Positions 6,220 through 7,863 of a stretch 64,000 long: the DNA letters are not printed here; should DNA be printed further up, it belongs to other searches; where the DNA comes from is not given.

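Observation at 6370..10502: Head-to-tail array of three paralogous lipoprotein serpins with diverged reactive-centre loops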

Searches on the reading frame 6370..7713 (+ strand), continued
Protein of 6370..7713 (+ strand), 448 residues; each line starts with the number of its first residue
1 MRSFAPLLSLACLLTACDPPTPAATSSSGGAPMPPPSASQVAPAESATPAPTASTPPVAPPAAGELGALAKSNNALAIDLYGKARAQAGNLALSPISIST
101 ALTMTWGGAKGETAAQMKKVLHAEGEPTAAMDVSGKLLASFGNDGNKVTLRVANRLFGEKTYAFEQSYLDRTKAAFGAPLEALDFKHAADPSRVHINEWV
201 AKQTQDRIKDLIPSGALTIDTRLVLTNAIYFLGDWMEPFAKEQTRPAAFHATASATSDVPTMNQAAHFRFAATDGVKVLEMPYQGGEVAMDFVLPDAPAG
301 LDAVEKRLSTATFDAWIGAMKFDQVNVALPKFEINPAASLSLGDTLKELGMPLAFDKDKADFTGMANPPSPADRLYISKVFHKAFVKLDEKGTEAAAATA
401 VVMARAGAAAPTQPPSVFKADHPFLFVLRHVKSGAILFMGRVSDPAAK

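Call 11: find_encoding_contigs(protein=P0002, flank=10000, max_places=3)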
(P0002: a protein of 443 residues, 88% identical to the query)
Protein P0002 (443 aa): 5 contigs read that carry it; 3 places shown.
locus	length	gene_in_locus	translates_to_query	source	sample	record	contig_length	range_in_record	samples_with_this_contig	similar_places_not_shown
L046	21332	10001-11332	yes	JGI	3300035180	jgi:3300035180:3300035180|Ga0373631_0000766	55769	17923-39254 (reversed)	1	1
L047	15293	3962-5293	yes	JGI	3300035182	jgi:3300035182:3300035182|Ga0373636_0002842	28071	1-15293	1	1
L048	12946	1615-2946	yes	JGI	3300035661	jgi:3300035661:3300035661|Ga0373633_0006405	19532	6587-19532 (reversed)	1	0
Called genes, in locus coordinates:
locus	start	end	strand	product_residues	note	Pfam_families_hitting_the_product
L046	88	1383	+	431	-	-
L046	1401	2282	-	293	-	PF07691:PA14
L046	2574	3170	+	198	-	PF10604:Polyketide_cyc2, PF03364:Polyketide_cyc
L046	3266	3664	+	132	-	-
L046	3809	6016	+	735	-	PF04879:Molybdop_Fe4S4, PF00384:Molybdopterin, PF01568:Molydop_binding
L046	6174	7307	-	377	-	PF00487:FA_desaturase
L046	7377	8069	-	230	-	-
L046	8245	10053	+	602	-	PF13304:AAA_21 (faint), PF00488:MutS_V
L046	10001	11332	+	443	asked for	PF00079:Serpin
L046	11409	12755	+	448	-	PF00079:Serpin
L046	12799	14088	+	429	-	PF00079:Serpin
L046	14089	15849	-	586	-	PF00664:ABC_membrane, PF00005:ABC_tran, PF02463:SMC_N (faint)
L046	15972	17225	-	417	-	-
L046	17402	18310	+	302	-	-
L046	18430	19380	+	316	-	PF09995:MPAB_Lcp_cat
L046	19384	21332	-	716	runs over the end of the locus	PF05195:AMP_N, PF00557:Peptidase_M24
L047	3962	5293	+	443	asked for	PF00079:Serpin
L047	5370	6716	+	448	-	PF00079:Serpin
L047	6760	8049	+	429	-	PF00079:Serpin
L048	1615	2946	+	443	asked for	PF00079:Serpin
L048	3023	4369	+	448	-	PF00079:Serpin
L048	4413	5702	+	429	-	PF00079:Serpin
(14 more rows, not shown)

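Call 32: find_encoding_contigs(protein=P0015, flank=8000, max_places=2)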
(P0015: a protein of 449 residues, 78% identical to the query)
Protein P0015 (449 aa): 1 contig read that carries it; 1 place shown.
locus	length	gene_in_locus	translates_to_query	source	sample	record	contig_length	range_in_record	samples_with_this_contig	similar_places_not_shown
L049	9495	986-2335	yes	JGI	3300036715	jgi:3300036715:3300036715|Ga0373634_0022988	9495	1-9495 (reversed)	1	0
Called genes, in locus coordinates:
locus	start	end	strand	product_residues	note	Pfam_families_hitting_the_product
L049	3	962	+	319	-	?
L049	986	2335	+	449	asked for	PF00079:Serpin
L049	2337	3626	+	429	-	PF00079:Serpin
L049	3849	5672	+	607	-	PF09820:AAA-ATPase_like, PF08011:PDDEXK_9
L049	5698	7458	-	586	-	PF00664:ABC_membrane, PF13191:AAA_16 (faint), PF02463:SMC_N (faint), PF00005:ABC_tran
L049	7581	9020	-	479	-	-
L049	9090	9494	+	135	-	?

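Call 33: find_encoding_contigs(protein=P0025, flank=8000, max_places=2)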
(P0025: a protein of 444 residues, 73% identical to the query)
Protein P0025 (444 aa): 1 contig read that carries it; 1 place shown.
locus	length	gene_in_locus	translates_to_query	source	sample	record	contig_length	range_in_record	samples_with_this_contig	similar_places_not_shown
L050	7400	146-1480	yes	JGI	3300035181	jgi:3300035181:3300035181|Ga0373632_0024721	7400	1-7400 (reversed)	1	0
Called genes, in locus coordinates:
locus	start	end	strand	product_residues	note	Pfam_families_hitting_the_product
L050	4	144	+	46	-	PF00079:Serpin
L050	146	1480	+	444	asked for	PF00079:Serpin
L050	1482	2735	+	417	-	PF00079:Serpin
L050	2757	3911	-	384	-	-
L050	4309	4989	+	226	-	-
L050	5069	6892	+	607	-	PF09820:AAA-ATPase_like, PF08011:PDDEXK_9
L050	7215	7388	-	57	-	-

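Call 34: find_encoding_contigs(protein=P0049, flank=8000, max_places=2)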
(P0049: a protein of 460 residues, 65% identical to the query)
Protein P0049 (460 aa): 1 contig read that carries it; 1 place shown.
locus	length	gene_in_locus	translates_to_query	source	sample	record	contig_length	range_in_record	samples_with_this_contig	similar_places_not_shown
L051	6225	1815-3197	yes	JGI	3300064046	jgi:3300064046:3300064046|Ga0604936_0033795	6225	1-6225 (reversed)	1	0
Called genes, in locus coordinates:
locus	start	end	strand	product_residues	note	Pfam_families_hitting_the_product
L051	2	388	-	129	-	?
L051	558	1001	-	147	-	-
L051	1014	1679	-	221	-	PF13417:GST_N_3, PF13409:GST_N_2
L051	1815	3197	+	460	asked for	PF00079:Serpin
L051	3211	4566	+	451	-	PF00079:Serpin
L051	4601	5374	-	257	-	PF01145:Band_7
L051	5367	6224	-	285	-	?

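Call 52: list_cluster_members(proteins=[P0001, P0030, P0027])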
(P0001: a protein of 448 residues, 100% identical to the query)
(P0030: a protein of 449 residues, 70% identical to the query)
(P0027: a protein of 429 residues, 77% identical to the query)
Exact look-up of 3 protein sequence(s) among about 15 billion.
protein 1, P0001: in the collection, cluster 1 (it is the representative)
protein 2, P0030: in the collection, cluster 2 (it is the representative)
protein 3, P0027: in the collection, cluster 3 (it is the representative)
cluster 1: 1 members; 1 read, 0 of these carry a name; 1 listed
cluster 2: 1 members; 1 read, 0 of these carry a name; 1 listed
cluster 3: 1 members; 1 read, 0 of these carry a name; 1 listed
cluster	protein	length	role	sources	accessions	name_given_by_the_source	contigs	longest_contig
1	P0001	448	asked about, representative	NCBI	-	-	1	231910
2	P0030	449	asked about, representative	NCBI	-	-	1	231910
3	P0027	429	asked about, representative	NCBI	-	-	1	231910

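Call 53: find_encoding_contigs(protein=P0010, flank=8000, max_places=1)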
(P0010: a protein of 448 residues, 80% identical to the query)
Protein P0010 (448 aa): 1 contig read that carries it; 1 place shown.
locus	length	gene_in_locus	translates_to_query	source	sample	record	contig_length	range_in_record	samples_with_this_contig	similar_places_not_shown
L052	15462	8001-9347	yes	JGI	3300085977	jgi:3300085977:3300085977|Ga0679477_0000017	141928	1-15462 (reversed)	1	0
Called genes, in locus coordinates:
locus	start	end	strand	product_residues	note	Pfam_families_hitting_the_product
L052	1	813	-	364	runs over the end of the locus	-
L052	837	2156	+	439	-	-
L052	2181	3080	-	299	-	PF07691:PA14 (weak)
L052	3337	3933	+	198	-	PF10604:Polyketide_cyc2, PF03364:Polyketide_cyc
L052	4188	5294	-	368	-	PF00487:FA_desaturase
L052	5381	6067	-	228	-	-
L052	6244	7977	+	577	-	PF13304:AAA_21 (faint), PF00488:MutS_V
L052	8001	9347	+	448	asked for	PF00079:Serpin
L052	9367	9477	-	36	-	-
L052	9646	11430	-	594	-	PF00664:ABC_membrane, PF00005:ABC_tran, PF02463:SMC_N (faint)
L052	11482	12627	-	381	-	-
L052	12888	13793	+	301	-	-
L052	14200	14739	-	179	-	-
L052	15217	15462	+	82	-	?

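Call 54: find_encoding_contigs(protein=P0026, flank=8000, max_places=1)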
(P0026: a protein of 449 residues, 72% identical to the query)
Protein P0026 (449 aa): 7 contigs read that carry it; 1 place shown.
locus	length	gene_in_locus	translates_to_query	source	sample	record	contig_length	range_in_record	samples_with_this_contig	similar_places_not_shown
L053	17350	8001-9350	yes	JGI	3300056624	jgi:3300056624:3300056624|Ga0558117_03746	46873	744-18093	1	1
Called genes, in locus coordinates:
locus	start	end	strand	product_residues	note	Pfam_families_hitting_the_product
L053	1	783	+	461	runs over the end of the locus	PF00069:Pkinase, PF07714:PK_Tyr_Ser-Thr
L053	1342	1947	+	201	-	PF13183:Fer4_8 (faint), PF12838:Fer4_7 (faint), PF13187:Fer4_9 (faint), PF13746:Fer4_18 (faint), PF13534:Fer4_17 (faint), PF13484:Fer4_16 (faint), PF14697:Fer4_21 (faint), PF17179:Fer4_22, +3 more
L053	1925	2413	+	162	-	PF00027:cNMP_binding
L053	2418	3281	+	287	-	PF00175:NAD_binding_1, PF10418:DHODB_Fe-S_bind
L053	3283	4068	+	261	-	PF01058:Oxidored_q6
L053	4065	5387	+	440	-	PF00374:NiFeSe_Hases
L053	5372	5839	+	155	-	PF01750:HycI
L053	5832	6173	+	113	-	PF01155:HypA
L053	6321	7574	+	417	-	PF13472:Lipase_GDSL_2 (faint), PF16822:ALGX (weak)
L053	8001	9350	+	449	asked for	PF00079:Serpin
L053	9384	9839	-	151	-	PF00588:SpoU_methylase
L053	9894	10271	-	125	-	-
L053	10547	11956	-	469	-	PF24817:WD40_WDHD1_1st (faint), PF12894:ANAPC4_WD40 (faint), PF24807:WD40_CDC20-Fz, PF25174:Beta-prop_THOC3, PF23381:Beta-prop_IFT122_1st, PF23414:Beta-prop_EML_2, PF25173:Beta-prop_WDR3_1st, PF25175:Beta-prop_WDR5, +6 more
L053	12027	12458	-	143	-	PF01894:YjbQ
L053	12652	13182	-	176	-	-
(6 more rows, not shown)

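Call 55: find_encoding_contigs(protein=P0119, flank=8000, max_places=1)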
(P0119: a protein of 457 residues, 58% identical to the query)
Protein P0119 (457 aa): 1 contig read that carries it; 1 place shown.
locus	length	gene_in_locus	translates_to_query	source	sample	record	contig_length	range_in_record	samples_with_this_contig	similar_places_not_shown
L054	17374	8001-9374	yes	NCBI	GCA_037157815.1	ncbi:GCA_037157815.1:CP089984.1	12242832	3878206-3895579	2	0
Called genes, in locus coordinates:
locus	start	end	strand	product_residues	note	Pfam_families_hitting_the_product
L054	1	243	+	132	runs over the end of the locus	PF05717:TnpB_IS66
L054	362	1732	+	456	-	PF13005:zf-IS66 (weak), PF03050:DDE_Tnp_IS66, PF13817:DDE_Tnp_IS66_C (weak)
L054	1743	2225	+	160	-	PF05717:TnpB_IS66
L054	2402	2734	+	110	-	PF15580:Imm53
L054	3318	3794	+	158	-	-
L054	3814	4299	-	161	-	PF14539:DUF4442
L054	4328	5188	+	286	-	PF00378:ECH_1, PF16113:ECH_2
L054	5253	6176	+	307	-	PF00892:EamA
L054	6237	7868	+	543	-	PF02652:Lactate_perm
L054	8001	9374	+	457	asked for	PF00079:Serpin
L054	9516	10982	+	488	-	PF00069:Pkinase, PF07714:PK_Tyr_Ser-Thr, PF01636:APH (faint)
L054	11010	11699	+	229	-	PF07719:TPR_2 (faint), PF13432:TPR_16 (weak)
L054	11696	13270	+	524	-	PF15892:BNR_4 (faint)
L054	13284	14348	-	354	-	PF00005:ABC_tran, PF08402:TOBE_2 (weak)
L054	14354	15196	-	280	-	PF00528:BPD_transp_1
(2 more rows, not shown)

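Call 60: search_protein_families(library=padloc, proteins=[window:6370-7713:+], max_evalue=0.001)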
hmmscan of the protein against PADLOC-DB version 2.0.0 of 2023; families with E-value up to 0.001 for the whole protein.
window:6370-7713:+ (448 aa): 0 families
